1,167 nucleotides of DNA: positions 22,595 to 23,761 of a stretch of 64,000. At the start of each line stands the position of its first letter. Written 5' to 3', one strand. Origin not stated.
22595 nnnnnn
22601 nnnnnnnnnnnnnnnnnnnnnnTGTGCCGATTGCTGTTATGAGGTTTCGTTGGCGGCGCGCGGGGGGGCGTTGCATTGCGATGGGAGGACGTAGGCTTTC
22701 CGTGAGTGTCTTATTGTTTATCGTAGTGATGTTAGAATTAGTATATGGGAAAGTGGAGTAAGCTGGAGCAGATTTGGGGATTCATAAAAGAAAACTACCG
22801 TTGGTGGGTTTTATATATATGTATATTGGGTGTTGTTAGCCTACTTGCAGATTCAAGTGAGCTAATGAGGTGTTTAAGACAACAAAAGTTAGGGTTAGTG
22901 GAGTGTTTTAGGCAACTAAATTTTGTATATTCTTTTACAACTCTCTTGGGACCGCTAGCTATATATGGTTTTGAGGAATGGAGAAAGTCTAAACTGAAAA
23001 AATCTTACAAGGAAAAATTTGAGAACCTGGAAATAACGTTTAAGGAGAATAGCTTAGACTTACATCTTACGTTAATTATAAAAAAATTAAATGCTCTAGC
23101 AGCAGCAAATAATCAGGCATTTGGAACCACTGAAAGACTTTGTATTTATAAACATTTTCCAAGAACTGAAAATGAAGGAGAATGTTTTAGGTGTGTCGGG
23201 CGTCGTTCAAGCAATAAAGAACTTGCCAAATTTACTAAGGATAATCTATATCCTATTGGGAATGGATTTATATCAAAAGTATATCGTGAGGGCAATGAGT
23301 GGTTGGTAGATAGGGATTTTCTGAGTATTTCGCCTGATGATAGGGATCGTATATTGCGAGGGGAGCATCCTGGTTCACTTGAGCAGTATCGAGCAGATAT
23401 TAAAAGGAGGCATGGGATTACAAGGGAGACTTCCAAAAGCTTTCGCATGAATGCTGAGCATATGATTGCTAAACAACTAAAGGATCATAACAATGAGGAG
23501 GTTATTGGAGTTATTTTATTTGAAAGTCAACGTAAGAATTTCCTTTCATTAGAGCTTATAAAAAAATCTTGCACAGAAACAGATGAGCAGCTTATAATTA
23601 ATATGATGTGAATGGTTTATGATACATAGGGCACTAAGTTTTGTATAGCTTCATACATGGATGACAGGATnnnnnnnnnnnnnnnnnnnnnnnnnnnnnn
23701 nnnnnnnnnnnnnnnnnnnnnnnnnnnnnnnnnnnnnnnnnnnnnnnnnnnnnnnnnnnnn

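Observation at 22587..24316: Intact two-gene cassette: a membrane-anchored protein of unknown family plus a Panacea/DUF4065 antitoxin-like protein (candidate undescribed toxin-antitoxin or defence pair)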

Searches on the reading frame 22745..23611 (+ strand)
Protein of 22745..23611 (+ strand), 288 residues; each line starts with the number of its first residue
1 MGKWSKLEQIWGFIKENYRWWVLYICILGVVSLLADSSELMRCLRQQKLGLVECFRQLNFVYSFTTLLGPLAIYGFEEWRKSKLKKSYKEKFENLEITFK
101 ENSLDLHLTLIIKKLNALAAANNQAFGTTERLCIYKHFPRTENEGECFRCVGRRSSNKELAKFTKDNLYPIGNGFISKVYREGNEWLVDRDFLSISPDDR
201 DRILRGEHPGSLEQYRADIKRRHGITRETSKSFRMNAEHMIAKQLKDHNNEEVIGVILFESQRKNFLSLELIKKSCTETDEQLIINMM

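Call 3: search_protein_families(library=pfam, proteins=[window:22745-23611:+], max_evalue=1)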
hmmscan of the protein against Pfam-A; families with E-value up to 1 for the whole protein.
window:22745-23611:+ (288 aa): 1 family
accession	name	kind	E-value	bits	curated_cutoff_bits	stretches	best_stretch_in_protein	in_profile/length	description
PF19451.5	DUF5989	-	0.021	15.3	27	1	7-39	4-40/49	Family of unknown function (DUF5989)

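Call 4: search_protein_families(library=padloc, proteins=[window:22745-23611:+], max_evalue=1)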
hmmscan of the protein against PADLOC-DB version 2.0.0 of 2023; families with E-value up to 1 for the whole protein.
window:22745-23611:+ (288 aa): 0 families

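Call 9: find_homologous_proteins(query=window:22745-23608:+, max_evalue=0.01)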
Query window:22745-23608:+ (288 aa): 2 proteins with E <= 0.01 among 631 candidates.
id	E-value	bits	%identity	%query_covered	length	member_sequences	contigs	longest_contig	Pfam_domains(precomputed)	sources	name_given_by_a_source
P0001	1.9e-192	656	100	100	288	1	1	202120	-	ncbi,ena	-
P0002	2.1e-35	140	36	100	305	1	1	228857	-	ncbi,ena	-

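Call 11: find_encoding_contigs(protein=P0002, flank=10000, max_places=6)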
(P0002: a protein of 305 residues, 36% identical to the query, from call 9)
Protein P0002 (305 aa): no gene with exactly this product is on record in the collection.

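Call 12: find_encoding_contigs(protein=P0001, flank=10000, max_places=4)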
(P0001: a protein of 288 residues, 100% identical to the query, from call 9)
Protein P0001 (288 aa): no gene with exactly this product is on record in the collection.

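Call 15: find_related_loci(query=A1, collection=genome_contigs, flank=10000)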
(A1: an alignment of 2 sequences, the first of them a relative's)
Query A1 (288 aa) in genome_contigs; peptide patterns used: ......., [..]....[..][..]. (x = any residue, [..] = any of these).
33 stretches matched a pattern, but none encodes a relative of the query by tblastn (E <= 1e-3).

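Call 19: find_related_loci(query=A1, collection=metagenome_contigs, flank=10000)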
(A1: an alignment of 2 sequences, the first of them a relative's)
Query A1 (288 aa) in metagenome_contigs; peptide patterns used: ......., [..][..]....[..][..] (x = any residue, [..] = any of these).
187 stretches matched a pattern, but none encodes a relative of the query by tblastn (E <= 1e-3).

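Call 20: find_related_loci(query=A1, collection=viral_contigs, flank=10000)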
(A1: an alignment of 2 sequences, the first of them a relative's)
Query A1 (288 aa) in viral_contigs; peptide patterns used: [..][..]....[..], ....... (x = any residue, [..] = any of these).
92 stretches matched a pattern, but none encodes a relative of the query by tblastn (E <= 1e-3).
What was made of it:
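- Tried and rejected: Pattern scans for loci related to the P0001/P0002 pair: nothing in genome, metagenome or viral collections (calls 15, 19, 20).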

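Call 21: search_protein_representatives(protein=window:22745-23608:+)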
Query: 288 residues. Proteins with E-value up to 0.001 (for the whole library): 22; up to 1e-10: 4; up to 1e-30: 2. The best 22 are listed.
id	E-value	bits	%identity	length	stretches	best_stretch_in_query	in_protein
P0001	6.1e-193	655.5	100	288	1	1-288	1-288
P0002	6.6e-36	140.3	41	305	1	13-288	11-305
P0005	2.0e-12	63.2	31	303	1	60-275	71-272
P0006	3.0e-11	59.4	32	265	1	65-284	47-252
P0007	8.9e-10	54.6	31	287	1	113-285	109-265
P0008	1.7e-09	53.7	33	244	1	123-282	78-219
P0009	2.3e-09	53.2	33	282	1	84-275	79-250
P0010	6.1e-09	51.8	27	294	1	55-285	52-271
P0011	3.2e-07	46.2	33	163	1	130-285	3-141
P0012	3.0e-06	43.0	32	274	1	83-275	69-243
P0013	3.5e-06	42.8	28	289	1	105-283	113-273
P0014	7.5e-06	41.7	30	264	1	88-274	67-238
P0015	1.3e-05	41.0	35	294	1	104-274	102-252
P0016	2.1e-05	40.2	29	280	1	22-267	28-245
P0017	5.0e-05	39.0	31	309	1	77-274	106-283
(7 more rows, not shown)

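Call 24: search_protein_families(library=pfam, alignment_id=A2, max_evalue=1)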
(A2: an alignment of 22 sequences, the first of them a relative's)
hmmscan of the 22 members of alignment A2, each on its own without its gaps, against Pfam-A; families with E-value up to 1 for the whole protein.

A. member 1, P0001 (288 aa): 1 family
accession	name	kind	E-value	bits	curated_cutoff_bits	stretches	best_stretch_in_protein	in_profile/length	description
PF19451.5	DUF5989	-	0.021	15.3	27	1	7-39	4-40/49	Family of unknown function (DUF5989)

B. families by the number of members that match (of 22 scanned): 41 families (the first 25 are shown)
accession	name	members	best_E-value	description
PF23933.1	DUF7269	1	0.0025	Family of unknown function (DUF7269)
PF18709.6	DLP_helical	1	0.0044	Dynamin-like helical domain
PF16752.10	TBCC_N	1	0.0051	Tubulin-specific chaperone C N-terminal domain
PF10883.13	DUF2681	1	0.0074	Protein of unknown function (DUF2681)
PF19451.5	DUF5989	1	0.021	Family of unknown function (DUF5989)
PF19558.4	DUF6080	1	0.022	Family of unknown function (DUF6080)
PF14284.11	PcfJ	1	0.023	PcfJ-like protein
PF01297.22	ZnuA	1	0.024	Zinc-uptake complex component A periplasmic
PF01105.29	EMP24_GP25L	1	0.024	emp24/gp25L/p24 family/GOLD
PF24432.1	DUF7555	1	0.028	Family of unknown function (DUF7555)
PF11059.14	DUF2860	1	0.029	Protein of unknown function (DUF2860)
PF01590.32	GAF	1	0.031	GAF domain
PF08186.16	Wound_ind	1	0.032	Wound-inducible basic protein family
PF02667.20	SCFA_trans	1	0.039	Short chain fatty acid transporter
PF08795.16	DUF1796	1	0.039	Putative papain-like cysteine peptidase (DUF1796)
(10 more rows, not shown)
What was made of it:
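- Closest known: GAF domains. Different: One of 22 relatives reaches E=0.031 (calls 3, 24).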

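Call 25: find_homologous_proteins(query=A2, max_evalue=0.001)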
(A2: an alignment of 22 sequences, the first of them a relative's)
Query A2 (22 sequences) (288 aa, profile of the alignment): 8 proteins with E <= 0.001 among 4708 candidates.
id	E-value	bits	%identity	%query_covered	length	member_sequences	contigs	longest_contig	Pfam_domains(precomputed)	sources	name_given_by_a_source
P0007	3.3e-86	307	29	67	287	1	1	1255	-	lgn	-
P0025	2.2e-83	298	34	51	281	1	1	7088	-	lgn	-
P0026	2.5e-83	298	29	78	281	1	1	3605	-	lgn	-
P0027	4.7e-83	297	34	52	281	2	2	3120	-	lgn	-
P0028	5.1e-82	294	32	58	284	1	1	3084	-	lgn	-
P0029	8.9e-72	260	34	55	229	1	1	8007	-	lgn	-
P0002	8.5e-64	234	36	100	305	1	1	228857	-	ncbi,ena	-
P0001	2.6e-61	226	100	100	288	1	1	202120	-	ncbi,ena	-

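Call 26: find_encoding_contigs(protein=P0029, flank=8000, max_places=3)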
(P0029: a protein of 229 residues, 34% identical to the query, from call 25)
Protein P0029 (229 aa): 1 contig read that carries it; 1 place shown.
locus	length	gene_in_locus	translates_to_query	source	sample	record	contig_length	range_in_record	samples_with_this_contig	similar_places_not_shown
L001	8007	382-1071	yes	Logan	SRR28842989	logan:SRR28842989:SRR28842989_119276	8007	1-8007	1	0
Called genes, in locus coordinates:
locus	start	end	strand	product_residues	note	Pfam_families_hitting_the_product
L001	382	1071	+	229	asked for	-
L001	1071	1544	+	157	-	PF13274:SocA_Panacea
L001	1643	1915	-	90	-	PF01541:GIY-YIG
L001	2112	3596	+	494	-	PF01943:Polysacc_synt, PF13440:Polysacc_synt_3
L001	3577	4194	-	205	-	PF00891:Methyltransf_2 (weak), PF02353:CMAS, PF13489:Methyltransf_23, PF13847:Methyltransf_31, PF08241:Methyltransf_11, PF08242:Methyltransf_12, PF13649:Methyltransf_25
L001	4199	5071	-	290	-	PF13489:Methyltransf_23, PF08241:Methyltransf_11 (weak), PF08242:Methyltransf_12 (weak)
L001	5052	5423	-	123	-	-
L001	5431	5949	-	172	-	PF13302:Acetyltransf_3, PF13420:Acetyltransf_4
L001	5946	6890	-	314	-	PF00535:Glycos_transf_2, PF10111:Glyco_tranf_2_2 (weak)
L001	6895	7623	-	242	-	PF08889:WbqC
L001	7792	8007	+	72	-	?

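Call 27: find_encoding_contigs(protein=P0025, flank=8000, max_places=3)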
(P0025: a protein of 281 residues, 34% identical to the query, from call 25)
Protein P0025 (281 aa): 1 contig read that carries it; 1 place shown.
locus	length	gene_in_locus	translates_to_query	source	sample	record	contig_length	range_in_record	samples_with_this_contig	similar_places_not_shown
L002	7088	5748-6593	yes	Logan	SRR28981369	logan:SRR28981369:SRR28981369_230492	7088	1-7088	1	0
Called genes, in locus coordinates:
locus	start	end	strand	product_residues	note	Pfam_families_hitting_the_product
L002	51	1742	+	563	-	PF04326:SLFN_AlbA_2, PF13749:HATPase_c_4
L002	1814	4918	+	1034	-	PF04851:ResIII, PF00270:DEAD (weak), PF19778:RE_endonuc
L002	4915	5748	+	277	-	PF14355:Abi_C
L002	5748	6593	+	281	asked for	-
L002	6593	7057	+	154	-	PF13274:SocA_Panacea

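Call 28: find_encoding_contigs(protein=P0012, flank=8000, max_places=3)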
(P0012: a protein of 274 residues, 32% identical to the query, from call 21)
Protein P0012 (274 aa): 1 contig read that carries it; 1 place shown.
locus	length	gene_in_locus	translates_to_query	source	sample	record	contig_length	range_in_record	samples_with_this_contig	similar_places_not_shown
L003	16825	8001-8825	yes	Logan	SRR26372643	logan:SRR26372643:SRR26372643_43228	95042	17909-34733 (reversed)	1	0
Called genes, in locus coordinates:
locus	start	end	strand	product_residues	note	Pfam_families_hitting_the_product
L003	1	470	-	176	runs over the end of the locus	-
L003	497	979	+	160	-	PF01661:Macro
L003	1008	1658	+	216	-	PF00730:HhH-GPD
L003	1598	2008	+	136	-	-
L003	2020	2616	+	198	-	PF04191:PEMT, PF04140:ICMT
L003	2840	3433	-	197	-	-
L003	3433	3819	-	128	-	-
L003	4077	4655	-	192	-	-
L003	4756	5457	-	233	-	-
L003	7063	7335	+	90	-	-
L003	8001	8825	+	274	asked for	-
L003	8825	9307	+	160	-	PF13274:SocA_Panacea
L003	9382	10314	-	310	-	-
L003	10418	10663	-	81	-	-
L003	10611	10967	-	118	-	-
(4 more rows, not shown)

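Call 38: predict_structure(alignment_id=A2)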
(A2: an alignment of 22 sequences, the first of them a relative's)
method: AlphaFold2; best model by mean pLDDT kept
length: 288 residues; sequences in the alignment: 22
mean_pLDDT: 86.7   pTM: 0.69
mean pLDDT of the five models: 86.7, 85.0, 84.5, 83.6, 83.2
residues with pLDDT >= 90: 164; 70-90: 97; 50-70: 26; < 50: 1
segments of 3 or more residues with pLDDT < 50: none
pLDDT, mean of each block of 10 residues (from residue 1): 70 78 80 67 56 76 86 91 95 94 92 95 87 95 88 96 90 94 89 76 74 87 91 91 95 96 95 95 95
secondary structure, 60 per line:
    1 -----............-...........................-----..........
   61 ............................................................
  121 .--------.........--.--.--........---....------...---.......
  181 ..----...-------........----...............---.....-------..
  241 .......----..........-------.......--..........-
elements in order: H6-17 H19-45 H51-121 E130-138 E147-154 H158-161 E168-170 H174-182 E187-189 H197-204 H209-223 H227-231 E239-247 E252-261 H269-275 H278-287
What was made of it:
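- On toxFtsL / PanT T13 / NetFlax D9: A long helix (residues 51-121) is present (call 38), but the window protein has no DivIC/FtsL hit at E<=0.1.
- Toxin structure: the AF2 model has pLDDT 86.7 with helices 6-17, 19-45 and 51-121, followed by an alpha/beta domain at 130-288 (call 38). It folds with high predicted confidence (call 38).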

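Call 41: fold_search(model_id=the predicted structure, library=pdb)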
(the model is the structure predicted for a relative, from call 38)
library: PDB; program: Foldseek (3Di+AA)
matches with E <= 10: 831; with E <= 0.001: 40
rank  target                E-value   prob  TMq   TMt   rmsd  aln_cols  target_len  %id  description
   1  1f5m_A                9.3e-05  1.00  0.31  0.48  10.6       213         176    9  STRUCTURE OF THE GAF DOMAIN (released 2000-11-10)
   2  3ci6_A                1.1e-04  1.00  0.33  0.55   9.5       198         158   10  Crystal structure of the GAF domain from Acinetobacter phosphoenolpyruvate-protein phosphotransferase (released 2008-05-13)
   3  4mn7_A                1.4e-04  1.00  0.35  0.62   5.0       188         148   13  Structural and biochemical analysis of type II free methionine-R-sulfoxide reductase from Thermoplasma acidophilum (released 2014-08-06)
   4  3ci6_B                1.5e-04  1.00  0.36  0.58   8.7       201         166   10  Crystal structure of the GAF domain from Acinetobacter phosphoenolpyruvate-protein phosphotransferase (released 2008-05-13)
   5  7jrj_I                1.5e-04  1.00  0.34  0.31  19.2       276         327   10  Chlamydomonas reinhardtii radial spoke head and neck (recombinant) (released 2020-12-16)
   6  3w2z                  1.7e-04  1.00  0.30  0.46   9.8       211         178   12  Crystal structure of the cyanobacterial protein (released 2013-01-30)
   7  9cxh_B                2.1e-04  1.00  0.38  0.16  10.9       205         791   11  Structure of PDE6C in complex with the rod inhibitory p gamma subunit in the presence of cGMP (released 2024-12-18)
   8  4mmn_B                2.2e-04  1.00  0.37  0.70   4.6       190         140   10  Structural and biochemical analysis of type II free methionine-R-sulfoxide reductase from Thermoplasma acidophilum (released 2014-08-06)
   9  4mcw_B                2.2e-04  1.00  0.30  0.25   9.2       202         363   13  Crystal structure of a HD-GYP domain (a cyclic-di-GMP phosphodiesterase) containing a tri-nuclear metal centre (released 2014-02-19)
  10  6px4_B                2.4e-04  1.00  0.34  0.63   5.8       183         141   11  Crystal structure of the complex between periplasmic domains of antiholin RI and holin T from T4 phage, in H32 (released 2020-06-24)
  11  9cxg_B                2.4e-04  1.00  0.38  0.16   7.9       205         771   11  Structure of PDE6C in complex with inhibitory cone p gamma in the presence of cGMP (released 2024-12-18)
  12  6pxe_B                2.5e-04  1.00  0.36  0.64   5.7       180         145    9  Crystal structure of the complex between periplasmic domains of antiholin RI and holin T from T4 phage, in P21 (released 2020-06-24)
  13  4mmn_A                2.7e-04  1.00  0.33  0.61   5.2       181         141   12  Structural and biochemical analysis of type II free methionine-R-sulfoxide reductase from Thermoplasma acidophilum (released 2014-08-06)
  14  6pxe_D                2.7e-04  1.00  0.37  0.63   5.6       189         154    8  Crystal structure of the complex between periplasmic domains of antiholin RI and holin T from T4 phage, in P21 (released 2020-06-24)
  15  5w10_B                2.7e-04  1.00  0.30  0.46  10.7       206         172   10  Lcd1 GAF domain in complex with cAMP ligand (released 2017-06-28)
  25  6pxe_F                5.6e-04  1.00  0.38  0.62   5.8       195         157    9  Crystal structure of the complex between periplasmic domains of antiholin RI and holin T from T4 phage, in P21 (released 2020-06-24)
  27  6px4_T                6.0e-04  1.00  0.33  0.61   5.9       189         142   11  Crystal structure of the complex between periplasmic domains of antiholin RI and holin T from T4 phage, in H32 (released 2020-06-24)
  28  6pxe_T                6.7e-04  1.00  0.35  0.62   5.3       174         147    9  Crystal structure of the complex between periplasmic domains of antiholin RI and holin T from T4 phage, in P21 (released 2020-06-24)
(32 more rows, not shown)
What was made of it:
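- On toxFtsL / PanT T13 / NetFlax D9: Met at fold level: Foldseek probability 1.0 to many GAF structures (call 41).
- On HEPN RNases: The domain is alpha/beta with a six-stranded sheet and matches GAF structures (calls 38, 41).
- Closest known: GAF domains. Same: Fold (call 41).
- Checked: GAF guess: confirmed at fold level (call 41).
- Foldseek gives GAF domains as top PDB hits (probability 1.0, TM-score normalised to the target up to 0.70; call 41). PDB hits include the T4 holin T periplasmic domain in complex with antiholin RI (6px4/6pxe, TMt about 0.63, E about 2e-4; call 41). GAF domains are classic ligand binders, and the top structural hits include cAMP/cGMP-binding GAFs and the enzyme fRMsr (call 41).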

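Call 45: find_related_loci(query=A4, collection=genome_contigs, flank=6000)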
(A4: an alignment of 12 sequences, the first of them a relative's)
Query A4 (287 aa) in genome_contigs; peptide patterns used: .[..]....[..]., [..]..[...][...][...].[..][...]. (x = any residue, [..] = any of these).
24 stretches matched a pattern; 3 encode a relative of the query (tblastn E <= 1e-3); 3 distinct loci.
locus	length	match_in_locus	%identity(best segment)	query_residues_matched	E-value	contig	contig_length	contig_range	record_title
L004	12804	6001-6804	45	20-287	9e-77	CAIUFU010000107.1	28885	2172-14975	MAG: uncultured Alphaproteobacteria bacterium isolate KT6_bin-167 genome assembly, contig: bin-167:107/264, whole genome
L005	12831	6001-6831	40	5-287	7e-64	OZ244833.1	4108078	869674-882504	MAG: Gammaproteobacteria bacterium isolate c0f834e1-d390-4320-92ae-59552a9d4da8 genome assembly, chromosome: 1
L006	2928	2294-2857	52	96-283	7e-63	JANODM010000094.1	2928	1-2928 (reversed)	MAG: Alphaproteobacteria bacterium isolate VAR_17_metabat_124_sub VAR_17_k141_1618224, whole genome shotgun sequence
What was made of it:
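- Tried and rejected: A second genome scan with the group-1 alignment gave only three metagenome-assembled genomes (MAGs) and none of the T13 reference genomes (call 45).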

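Call 48: search_protein_families(library=pfam, proteins=[L004:6810-7283:+, L005:6834-7298:+, L004:2864-5971:+, L005:2627-5998:+, L004:7393-8850:-, L005:7605-8399:+, L005:8529-9431:+], max_evalue=0.001)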
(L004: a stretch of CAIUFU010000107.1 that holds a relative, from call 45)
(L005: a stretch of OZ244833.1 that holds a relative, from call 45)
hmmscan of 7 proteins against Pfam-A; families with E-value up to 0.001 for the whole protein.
L004:6810-7283:+ (157 aa): 1 family
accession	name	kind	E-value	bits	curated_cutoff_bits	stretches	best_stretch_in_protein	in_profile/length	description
PF13274.11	SocA_Panacea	-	6.7e-12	46.8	25.7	1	26-129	1-108/113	Antitoxin SocA-like, Panacea domain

L005:6834-7298:+ (154 aa): 1 family
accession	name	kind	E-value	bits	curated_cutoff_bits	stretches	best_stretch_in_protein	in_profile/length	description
PF13274.11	SocA_Panacea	-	4e-13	50.7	25.7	1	26-128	1-108/113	Antitoxin SocA-like, Panacea domain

L004:2864-5971:+ (1035 aa): 5 families
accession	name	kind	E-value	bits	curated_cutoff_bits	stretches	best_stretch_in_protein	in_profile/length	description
PF18766.7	SWI2_SNF2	-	3e-19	70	26.7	1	281-531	2-196/221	SWI2/SNF2 ATPase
PF04313.20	HSDR_N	-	3.1e-14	53.7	25.1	1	60-210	37-192/198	Type I restriction enzyme R protein N terminus (HSDR_N)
PF04851.21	ResIII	-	1.7e-12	48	22.5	1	280-439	7-152/164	Type III restriction enzyme, res subunit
PF22679.2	T1R_D3-like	-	2.1e-11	44.9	27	1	641-720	82-156/158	Type I restriction enzyme subunit R domain 3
PF00270.35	DEAD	-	8.9e-08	32.5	26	1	288-484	3-164/167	DEAD/DEAH box helicase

L005:2627-5998:+ (1123 aa): 5 families
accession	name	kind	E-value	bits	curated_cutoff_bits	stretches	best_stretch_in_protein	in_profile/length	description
PF18135.7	Type_ISP_C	-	2.2e-101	339.8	25.9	1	740-1090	2-333/342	Type ISP C-terminal specificity domain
PF22240.1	ISP_coupler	-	3.1e-37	128.2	27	1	236-359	1-126/126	Type ISP restriction-modification enzyme, coupler domain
PF00271.37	Helicase_C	-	1.7e-08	35.1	23.5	1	41-120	39-109/110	Helicase conserved C-terminal domain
PF02384.22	N6_Mtase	-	1.1e-06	28.7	20.4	1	364-545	6-147/311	N-6 DNA Methylase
PF07669.17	Eco57I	-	0.00021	21.9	25.3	1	519-612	71-149/171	Eco57I restriction-modification methylase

L004:7393-8850:- (485 aa): 4 families
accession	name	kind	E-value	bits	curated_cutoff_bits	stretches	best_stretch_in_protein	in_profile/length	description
PF00580.27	UvrD-helicase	-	2.6e-13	50.7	23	1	122-178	197-255/271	UvrD/REP helicase N-terminal domain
PF13245.12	AAA_19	-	1.8e-08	35.1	25.1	1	16-177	7-132/134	AAA domain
PF01443.25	Viral_helicase1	-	3.8e-08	33.9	21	0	25-54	3-33/228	Viral superfamily 1 RNA helicase core domain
PF13401.12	AAA_22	-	0.00045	21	27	0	23-148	8-96/130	AAA domain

L005:7605-8399:+ (264 aa): 2 families
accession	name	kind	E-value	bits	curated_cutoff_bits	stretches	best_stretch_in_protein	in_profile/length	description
PF00483.29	NTP_transferase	-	2.5e-24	86.6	21.2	1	8-251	1-242/245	Nucleotidyl transferase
PF12804.13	NTP_transf_3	-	2.6e-16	60.7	27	1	9-145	1-130/160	MobA-like NTP transferase domain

L005:8529-9431:+ (300 aa): 0 families
